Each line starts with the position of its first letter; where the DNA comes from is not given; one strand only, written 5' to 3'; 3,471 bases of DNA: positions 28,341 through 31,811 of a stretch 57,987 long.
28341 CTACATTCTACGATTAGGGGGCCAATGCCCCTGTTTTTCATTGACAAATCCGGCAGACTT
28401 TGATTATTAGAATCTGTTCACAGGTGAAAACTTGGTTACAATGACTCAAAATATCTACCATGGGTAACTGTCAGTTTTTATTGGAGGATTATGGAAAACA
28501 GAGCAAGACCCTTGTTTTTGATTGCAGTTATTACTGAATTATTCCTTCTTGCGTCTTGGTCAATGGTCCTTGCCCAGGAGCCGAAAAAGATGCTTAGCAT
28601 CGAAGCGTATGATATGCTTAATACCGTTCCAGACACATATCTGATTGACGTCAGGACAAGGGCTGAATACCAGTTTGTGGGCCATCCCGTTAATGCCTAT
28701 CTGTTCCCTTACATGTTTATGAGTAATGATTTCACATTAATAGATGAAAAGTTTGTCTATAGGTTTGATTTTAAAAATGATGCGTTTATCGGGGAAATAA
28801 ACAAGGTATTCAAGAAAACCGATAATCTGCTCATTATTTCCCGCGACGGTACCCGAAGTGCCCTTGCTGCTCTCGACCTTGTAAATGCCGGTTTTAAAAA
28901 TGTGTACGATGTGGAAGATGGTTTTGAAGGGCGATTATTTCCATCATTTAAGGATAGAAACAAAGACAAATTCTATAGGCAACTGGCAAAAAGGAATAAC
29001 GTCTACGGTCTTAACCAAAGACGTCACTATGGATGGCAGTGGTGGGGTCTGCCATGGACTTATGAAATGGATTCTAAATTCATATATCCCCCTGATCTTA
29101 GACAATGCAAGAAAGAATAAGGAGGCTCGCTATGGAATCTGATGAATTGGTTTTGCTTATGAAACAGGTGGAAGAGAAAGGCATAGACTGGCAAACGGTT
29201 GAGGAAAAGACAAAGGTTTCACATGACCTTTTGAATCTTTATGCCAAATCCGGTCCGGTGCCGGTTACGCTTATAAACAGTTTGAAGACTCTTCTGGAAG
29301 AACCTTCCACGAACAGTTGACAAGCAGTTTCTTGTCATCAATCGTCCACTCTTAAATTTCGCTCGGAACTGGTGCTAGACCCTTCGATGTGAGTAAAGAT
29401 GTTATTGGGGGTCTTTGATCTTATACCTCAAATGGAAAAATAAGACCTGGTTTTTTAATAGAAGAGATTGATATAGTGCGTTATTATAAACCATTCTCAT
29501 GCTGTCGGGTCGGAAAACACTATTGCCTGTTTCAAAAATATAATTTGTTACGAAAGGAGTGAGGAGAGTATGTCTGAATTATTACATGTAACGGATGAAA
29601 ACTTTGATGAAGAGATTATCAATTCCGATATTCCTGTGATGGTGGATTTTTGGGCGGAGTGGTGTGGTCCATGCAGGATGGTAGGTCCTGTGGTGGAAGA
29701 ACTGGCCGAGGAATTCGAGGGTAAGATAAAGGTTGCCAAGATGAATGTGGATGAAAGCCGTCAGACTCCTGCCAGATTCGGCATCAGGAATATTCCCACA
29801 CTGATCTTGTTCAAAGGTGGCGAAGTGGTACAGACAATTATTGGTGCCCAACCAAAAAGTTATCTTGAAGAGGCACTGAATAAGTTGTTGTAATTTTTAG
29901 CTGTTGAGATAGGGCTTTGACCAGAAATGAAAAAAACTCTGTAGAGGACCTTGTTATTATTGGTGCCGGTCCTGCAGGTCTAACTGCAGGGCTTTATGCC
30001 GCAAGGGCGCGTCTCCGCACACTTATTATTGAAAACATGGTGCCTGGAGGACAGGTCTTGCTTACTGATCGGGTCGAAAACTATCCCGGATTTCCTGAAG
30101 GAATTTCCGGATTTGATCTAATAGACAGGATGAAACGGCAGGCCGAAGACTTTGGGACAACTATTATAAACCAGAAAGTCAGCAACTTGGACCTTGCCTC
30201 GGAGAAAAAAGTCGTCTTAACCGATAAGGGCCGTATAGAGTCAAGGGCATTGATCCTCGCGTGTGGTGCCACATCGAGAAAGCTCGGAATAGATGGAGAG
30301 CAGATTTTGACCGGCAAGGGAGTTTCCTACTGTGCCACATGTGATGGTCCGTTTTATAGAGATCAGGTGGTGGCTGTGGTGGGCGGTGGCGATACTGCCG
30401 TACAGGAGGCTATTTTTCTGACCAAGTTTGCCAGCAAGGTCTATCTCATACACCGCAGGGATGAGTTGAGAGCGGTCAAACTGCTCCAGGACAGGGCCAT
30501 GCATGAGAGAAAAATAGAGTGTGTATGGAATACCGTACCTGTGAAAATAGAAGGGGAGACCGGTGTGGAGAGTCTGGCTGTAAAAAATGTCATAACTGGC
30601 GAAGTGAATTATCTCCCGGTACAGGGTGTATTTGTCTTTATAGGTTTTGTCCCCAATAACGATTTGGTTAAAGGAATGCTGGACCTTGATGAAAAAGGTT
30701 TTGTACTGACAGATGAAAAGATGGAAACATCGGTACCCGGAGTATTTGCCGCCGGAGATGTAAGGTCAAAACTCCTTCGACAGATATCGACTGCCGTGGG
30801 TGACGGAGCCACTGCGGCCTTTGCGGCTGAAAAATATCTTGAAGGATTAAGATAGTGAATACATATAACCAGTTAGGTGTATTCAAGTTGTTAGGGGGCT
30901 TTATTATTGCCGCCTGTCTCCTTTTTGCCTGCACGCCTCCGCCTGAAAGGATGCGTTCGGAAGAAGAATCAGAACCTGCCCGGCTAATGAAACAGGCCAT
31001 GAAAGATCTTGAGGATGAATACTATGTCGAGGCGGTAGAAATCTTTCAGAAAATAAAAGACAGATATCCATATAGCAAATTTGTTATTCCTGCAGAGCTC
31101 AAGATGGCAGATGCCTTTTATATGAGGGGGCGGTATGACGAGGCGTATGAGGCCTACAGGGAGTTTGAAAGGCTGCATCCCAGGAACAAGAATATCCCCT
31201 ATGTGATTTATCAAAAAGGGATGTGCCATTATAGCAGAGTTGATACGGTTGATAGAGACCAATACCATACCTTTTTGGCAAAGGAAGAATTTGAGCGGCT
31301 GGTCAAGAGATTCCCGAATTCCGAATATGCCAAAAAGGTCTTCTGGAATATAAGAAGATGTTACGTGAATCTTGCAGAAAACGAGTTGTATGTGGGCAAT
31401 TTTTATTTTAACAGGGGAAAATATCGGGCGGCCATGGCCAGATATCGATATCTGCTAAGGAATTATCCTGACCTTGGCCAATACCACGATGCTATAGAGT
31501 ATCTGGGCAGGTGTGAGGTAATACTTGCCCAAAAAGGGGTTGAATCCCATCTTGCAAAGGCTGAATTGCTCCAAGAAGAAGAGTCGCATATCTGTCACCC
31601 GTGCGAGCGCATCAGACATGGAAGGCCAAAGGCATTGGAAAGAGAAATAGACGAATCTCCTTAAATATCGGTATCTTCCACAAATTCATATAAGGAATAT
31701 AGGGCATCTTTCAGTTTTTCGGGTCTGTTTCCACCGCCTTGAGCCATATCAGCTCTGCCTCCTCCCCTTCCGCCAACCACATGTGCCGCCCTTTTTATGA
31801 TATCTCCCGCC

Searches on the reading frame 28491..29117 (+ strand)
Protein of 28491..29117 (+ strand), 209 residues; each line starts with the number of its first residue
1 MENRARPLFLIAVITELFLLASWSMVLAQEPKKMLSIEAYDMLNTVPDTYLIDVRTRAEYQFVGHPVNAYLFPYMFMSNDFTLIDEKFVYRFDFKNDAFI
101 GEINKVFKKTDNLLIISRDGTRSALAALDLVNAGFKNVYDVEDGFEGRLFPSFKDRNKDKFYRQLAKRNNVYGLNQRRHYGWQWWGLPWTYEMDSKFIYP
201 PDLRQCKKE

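Call 60: search_protein_families(library=pfam, proteins=[window:28491-29117:+], max_evalue=0.000001)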
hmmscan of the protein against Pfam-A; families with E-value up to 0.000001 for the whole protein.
window:28491-29117:+ (209 aa): 1 family
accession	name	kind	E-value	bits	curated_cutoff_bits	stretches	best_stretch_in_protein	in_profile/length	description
PF00581.25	Rhodanese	-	5.2e-09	36.9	22.2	1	38-147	4-98/102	Rhodanese-like domain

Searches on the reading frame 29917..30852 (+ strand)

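Call 17: search_protein_families(library=pfam, proteins=[window:29917-30852:+], max_evalue=0.00001)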
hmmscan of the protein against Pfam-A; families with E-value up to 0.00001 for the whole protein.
window:29917-30852:+ (312 aa): 9 families
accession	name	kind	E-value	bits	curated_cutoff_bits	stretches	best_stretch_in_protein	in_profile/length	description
PF07992.20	Pyr_redox_2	-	5.5e-57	193.9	26.1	1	11-297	2-291/291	Pyridine nucleotide-disulphide oxidoreductase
PF13738.12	Pyr_redox_3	-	1.6e-24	87.1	30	1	85-280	101-305/305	Pyridine nucleotide-disulphide oxidoreductase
PF00070.33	Pyr_redox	-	4.8e-17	62.7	22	1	152-223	2-80/82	Pyridine nucleotide-disulphide oxidoreductase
PF03486.20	HI0933_like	-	3e-09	37.1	50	0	11-45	2-36/244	HI0933-like protein Rossmann domain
PF01266.30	DAO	-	3.6e-09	37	27.9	0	67-137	150-228/353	FAD dependent oxidoreductase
PF00890.30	FAD_binding_2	-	1.2e-08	35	20.4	0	11-43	1-33/414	FAD binding domain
PF01946.23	Thi4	-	6.7e-07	29.2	26.2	1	8-45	16-55/235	Thi4 family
PF12831.13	FAD_oxidored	-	1.6e-06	28.1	27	0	11-46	1-37/416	FAD dependent oxidoreductase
PF01134.28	GIDA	-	4e-06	26.6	22.1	0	11-39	1-29/391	Glucose inhibited division protein A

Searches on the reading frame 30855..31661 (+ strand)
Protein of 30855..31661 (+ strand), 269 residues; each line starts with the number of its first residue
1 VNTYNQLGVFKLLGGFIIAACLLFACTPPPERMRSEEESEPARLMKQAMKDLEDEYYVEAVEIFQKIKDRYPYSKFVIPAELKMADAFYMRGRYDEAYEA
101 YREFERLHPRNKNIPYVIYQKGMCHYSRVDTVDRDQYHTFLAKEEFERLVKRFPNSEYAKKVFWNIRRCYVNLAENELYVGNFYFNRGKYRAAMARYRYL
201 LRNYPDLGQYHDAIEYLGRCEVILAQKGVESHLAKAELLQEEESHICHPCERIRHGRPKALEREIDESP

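Call 17: search_protein_families(library=pfam, proteins=[window:30855-31661:+], max_evalue=0.00001)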
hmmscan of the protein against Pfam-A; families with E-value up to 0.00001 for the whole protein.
window:30855-31661:+ (269 aa): 5 families
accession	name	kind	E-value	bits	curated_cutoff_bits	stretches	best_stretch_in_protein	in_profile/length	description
PF13525.12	YfiO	-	1.6e-36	126.5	25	1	39-217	3-184/203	Outer membrane lipoprotein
PF13512.12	TPR_18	-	1e-15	58.6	21.9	1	38-160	7-139/145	Tetratricopeptide repeat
PF13174.12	TPR_6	-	1.9e-14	53.7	26.3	0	80-109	2-31/33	Tetratricopeptide repeat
PF13428.12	TPR_14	-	1.4e-08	35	23.5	0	82-112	5-35/44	Tetratricopeptide repeat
PF07719.23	TPR_2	-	9.7e-07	28.9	27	0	84-111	7-34/34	Tetratricopeptide repeat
